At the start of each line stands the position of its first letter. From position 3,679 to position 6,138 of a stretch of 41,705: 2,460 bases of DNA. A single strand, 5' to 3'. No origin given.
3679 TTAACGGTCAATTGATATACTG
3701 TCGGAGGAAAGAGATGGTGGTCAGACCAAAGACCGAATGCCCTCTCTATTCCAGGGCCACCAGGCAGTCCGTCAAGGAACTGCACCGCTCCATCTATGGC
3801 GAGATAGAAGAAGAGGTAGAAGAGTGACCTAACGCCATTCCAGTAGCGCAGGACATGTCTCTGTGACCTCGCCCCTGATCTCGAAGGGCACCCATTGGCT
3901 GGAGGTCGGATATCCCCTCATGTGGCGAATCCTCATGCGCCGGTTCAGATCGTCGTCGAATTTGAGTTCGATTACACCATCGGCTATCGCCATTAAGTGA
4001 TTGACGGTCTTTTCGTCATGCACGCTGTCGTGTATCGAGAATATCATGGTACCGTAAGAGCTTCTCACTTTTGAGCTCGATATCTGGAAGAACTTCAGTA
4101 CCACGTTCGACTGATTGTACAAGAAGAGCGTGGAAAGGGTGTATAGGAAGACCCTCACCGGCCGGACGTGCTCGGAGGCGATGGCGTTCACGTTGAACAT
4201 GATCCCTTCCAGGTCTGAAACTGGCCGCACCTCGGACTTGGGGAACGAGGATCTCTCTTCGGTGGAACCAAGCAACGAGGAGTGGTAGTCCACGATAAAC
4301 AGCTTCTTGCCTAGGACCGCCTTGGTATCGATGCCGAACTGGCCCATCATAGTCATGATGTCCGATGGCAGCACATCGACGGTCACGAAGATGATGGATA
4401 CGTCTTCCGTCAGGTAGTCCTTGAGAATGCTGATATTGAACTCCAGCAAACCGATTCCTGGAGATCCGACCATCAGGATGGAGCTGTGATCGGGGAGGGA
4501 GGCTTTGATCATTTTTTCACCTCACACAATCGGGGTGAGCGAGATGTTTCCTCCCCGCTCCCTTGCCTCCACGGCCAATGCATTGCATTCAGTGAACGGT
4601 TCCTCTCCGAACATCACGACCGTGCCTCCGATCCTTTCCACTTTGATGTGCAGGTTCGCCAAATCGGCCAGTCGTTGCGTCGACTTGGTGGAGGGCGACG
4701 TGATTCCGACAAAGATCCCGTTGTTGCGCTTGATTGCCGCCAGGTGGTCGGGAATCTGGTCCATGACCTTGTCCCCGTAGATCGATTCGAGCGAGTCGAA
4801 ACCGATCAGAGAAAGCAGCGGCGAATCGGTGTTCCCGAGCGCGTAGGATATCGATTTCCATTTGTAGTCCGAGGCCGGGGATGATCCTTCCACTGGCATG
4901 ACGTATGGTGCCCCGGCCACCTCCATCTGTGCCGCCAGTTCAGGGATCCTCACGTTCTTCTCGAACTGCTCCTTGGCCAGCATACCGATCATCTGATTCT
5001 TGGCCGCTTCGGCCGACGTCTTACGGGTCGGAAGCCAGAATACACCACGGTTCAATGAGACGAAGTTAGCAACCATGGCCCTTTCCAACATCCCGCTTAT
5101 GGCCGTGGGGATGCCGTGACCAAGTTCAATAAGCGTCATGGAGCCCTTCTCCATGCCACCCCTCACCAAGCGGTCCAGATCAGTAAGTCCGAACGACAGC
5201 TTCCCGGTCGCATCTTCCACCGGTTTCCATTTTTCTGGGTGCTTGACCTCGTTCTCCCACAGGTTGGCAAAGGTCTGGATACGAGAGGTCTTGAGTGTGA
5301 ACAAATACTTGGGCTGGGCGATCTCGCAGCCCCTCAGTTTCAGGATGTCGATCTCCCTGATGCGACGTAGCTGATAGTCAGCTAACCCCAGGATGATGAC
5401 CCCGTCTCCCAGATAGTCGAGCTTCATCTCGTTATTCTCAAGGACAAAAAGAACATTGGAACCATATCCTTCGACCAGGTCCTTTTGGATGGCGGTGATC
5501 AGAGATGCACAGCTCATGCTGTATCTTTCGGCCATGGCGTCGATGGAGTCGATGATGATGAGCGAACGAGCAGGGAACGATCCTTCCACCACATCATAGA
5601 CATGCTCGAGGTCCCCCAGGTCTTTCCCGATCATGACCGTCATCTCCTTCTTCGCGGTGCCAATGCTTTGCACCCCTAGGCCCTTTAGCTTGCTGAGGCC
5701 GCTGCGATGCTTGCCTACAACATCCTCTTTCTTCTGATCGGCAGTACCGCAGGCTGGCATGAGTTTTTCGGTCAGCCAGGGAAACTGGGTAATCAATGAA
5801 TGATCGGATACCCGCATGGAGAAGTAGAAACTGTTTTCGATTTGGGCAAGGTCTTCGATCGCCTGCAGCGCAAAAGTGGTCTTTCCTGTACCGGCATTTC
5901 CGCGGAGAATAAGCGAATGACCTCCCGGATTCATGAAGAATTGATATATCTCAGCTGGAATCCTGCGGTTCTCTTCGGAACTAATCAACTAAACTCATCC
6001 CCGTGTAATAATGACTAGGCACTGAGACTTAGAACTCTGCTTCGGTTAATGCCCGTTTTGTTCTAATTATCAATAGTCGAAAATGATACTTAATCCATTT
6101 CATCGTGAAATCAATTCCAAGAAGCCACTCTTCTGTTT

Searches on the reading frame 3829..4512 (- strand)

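Call 25: search_protein_families(library=pfam, proteins=[window:3829-4512:-], max_evalue=0.01)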
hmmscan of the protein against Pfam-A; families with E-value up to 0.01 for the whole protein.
window:3829-4512:- (227 aa): 4 families
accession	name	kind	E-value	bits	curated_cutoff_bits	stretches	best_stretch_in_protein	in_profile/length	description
PF06745.19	ATPase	-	3e-15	56.7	26.6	1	4-215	14-222/231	KaiC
PF24336.1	DUF7504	-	2.5e-07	31.8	27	1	71-183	59-179/179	Family of unknown function (DUF7504)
PF23365.1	DUF7090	-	1.5e-05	25.2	27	1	95-190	94-189/192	Family of unknown function (DUF7090)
PF05763.18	DUF835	-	0.0029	17.8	33.1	1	100-173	60-132/136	Protein of unknown function (DUF835)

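Call 36: search_protein_families(library=ncbifam, proteins=[window:3829-4512:-], max_evalue=0.001)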
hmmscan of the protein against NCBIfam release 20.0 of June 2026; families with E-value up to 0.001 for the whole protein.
window:3829-4512:- (227 aa): 5 families
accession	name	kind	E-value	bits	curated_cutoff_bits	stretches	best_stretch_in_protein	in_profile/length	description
TIGR03877.1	thermo_KaiC_1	hypoth_equivalog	4.6e-11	42.7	307.25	1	3-214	16-227/238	KaiC domain-containing protein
TIGR03881.1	KaiC_arch_4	hypoth_equivalog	2.9e-08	33.7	247.8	1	2-202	14-210/231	KaiC domain-containing protein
NF006799.0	PRK09302.1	equivalog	1.3e-07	30.6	408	1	5-213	27-232/515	circadian clock protein KaiC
TIGR03880.1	KaiC_arch_3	hypoth_equivalog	1.9e-05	24.3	249.45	1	1-212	8-210/224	KaiC domain-containing protein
NF004723.0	PRK06067.1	subfamily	5.5e-05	22.8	194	1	121-212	133-227/243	flagellar accessory protein FlaH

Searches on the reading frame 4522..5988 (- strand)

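Call 25: search_protein_families(library=pfam, proteins=[window:4522-5988:-], max_evalue=0.01)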
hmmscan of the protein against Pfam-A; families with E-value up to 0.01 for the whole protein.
window:4522-5988:- (488 aa): 8 families
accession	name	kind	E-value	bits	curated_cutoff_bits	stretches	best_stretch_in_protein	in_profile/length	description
PF07088.17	GvpD_P-loop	-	3.5e-14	53.6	24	1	15-209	2-182/189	GvpD gas vesicle protein, P-loop domain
PF20440.3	GvpD_bR2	-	6.8e-14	52.4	27.9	2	253-344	1-92/254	GvpD basic region 2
PF06745.19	ATPase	-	6.7e-12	45.7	26.6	1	140-238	120-225/231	KaiC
PF05729.18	NACHT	-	6.7e-05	23.2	26.7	1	26-154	3-95/167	NACHT domain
PF00004.35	AAA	-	0.00086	20.2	21.2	1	27-182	2-105/131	ATPase family associated with various cellular activities (AAA)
PF24883.2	NPHP3_N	-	0.0069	17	24.8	0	20-56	18-56/164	Nephrocystin 3, N-terminal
PF00931.28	NB-ARC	-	0.0091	15.7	23.5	0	21-60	16-55/248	NB-ARC domain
PF13401.12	AAA_22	-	0.0093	16.7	27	0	25-157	7-97/130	AAA domain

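Call 36: search_protein_families(library=ncbifam, proteins=[window:4522-5988:-], max_evalue=0.001)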
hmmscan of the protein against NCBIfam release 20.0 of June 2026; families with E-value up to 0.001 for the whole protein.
window:4522-5988:- (488 aa): 3 families
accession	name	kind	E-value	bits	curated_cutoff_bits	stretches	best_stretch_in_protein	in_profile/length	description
NF006799.0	PRK09302.1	equivalog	9.1e-08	31.1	408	1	191-288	190-279/515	circadian clock protein KaiC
TIGR03880.1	KaiC_arch_3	hypoth_equivalog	2.3e-06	27.3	249.45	0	23-69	16-63/224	KaiC domain-containing protein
TIGR02655.1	circ_KaiC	equivalog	3.2e-05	22.8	546.25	0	167-292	162-273/484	circadian clock protein KaiC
